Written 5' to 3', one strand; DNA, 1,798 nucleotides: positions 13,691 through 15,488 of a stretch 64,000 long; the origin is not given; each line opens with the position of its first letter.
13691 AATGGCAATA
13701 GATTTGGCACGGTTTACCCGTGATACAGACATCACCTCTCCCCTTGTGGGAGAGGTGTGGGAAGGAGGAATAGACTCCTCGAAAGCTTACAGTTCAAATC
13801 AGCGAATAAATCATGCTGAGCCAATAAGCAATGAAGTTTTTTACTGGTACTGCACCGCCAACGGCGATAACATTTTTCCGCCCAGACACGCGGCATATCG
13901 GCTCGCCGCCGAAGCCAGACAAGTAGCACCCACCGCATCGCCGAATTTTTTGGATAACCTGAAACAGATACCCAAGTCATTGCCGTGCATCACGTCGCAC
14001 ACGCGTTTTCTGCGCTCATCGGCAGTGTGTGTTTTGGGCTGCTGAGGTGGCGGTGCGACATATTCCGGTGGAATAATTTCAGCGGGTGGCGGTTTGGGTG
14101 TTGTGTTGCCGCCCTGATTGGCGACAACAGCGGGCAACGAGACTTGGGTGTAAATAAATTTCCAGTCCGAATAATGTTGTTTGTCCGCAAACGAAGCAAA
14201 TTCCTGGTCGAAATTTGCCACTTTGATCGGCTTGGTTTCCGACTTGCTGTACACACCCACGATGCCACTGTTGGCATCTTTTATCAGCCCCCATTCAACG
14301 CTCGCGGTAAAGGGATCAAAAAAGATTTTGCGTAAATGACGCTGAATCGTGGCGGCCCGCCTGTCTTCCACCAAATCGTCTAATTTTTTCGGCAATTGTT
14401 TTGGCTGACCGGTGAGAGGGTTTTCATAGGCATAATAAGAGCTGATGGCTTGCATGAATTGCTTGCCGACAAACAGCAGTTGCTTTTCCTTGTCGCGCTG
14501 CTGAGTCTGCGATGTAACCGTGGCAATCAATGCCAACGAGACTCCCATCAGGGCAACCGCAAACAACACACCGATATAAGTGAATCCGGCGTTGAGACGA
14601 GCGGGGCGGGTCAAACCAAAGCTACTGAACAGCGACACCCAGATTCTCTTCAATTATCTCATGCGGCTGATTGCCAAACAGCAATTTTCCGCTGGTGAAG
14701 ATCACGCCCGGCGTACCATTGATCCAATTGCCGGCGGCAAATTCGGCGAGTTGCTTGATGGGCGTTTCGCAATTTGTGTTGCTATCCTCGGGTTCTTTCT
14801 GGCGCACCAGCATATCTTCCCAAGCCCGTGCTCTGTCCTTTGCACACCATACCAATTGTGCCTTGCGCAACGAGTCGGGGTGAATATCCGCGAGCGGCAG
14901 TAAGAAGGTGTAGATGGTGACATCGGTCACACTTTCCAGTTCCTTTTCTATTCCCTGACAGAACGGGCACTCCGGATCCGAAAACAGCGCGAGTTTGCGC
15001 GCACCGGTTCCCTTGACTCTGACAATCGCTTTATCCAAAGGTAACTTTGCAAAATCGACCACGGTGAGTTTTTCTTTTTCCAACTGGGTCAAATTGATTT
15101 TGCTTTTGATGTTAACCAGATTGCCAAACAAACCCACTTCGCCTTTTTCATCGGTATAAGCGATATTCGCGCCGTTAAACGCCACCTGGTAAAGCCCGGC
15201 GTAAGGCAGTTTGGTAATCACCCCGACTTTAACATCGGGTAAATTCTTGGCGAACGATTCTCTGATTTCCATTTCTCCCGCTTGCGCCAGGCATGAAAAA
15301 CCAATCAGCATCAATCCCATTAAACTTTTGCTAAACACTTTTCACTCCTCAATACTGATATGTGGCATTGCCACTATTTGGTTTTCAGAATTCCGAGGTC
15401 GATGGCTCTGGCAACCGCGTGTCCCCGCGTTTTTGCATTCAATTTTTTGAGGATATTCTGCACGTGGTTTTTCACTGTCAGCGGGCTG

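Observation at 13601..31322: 16-bp palindrome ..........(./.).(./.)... upstream of every PEP-CTERM gene: candidate regulon operator (EpsA box?)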

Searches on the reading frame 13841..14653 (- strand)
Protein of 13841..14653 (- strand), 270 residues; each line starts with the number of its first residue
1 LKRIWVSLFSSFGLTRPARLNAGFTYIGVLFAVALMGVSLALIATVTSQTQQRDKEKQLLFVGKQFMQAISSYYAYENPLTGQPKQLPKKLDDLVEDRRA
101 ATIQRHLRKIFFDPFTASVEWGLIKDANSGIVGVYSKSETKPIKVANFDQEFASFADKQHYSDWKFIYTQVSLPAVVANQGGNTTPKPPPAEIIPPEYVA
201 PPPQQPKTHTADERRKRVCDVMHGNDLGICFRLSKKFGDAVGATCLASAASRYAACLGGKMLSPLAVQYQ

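Call 8: search_protein_families(library=ncbifam, proteins=[window:13841-14653:-], max_evalue=0.01)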
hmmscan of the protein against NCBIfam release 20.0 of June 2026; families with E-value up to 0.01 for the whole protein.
window:13841-14653:- (270 aa): 0 families

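Call 47: search_protein_families(library=pfam, proteins=[window:13841-14653:-], max_evalue=0.01)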
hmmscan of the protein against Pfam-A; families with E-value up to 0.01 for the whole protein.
window:13841-14653:- (270 aa): 0 families

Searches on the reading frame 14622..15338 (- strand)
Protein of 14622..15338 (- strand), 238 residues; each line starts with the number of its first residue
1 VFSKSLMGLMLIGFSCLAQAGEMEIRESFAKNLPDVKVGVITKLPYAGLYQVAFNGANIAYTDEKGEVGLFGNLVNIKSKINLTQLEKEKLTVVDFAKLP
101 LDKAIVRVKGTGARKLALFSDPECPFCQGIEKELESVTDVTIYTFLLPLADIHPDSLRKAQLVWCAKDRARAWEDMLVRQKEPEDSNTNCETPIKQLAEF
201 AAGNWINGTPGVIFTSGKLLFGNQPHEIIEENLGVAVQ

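Call 8: search_protein_families(library=ncbifam, proteins=[window:14622-15338:-], max_evalue=0.01)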
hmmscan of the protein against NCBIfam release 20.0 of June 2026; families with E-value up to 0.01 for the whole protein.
window:14622-15338:- (238 aa): 3 families
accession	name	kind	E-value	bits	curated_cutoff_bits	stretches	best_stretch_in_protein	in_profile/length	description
NF008129.0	PRK10877.1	equivalog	3.8e-15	55.8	215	1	6-231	7-225/237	bifunctional protein-disulfide isomerase/oxidoreductase DsbC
NF008657.0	PRK11657.1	equivalog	9e-06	25.1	124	1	95-215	100-226/251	thiol:disulfide interchange protein DsbG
NF052402.1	ThlOxiredEpsilon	equivalog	0.00019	21.1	370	1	82-172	95-186/236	bifunctional thiol oxidoreductase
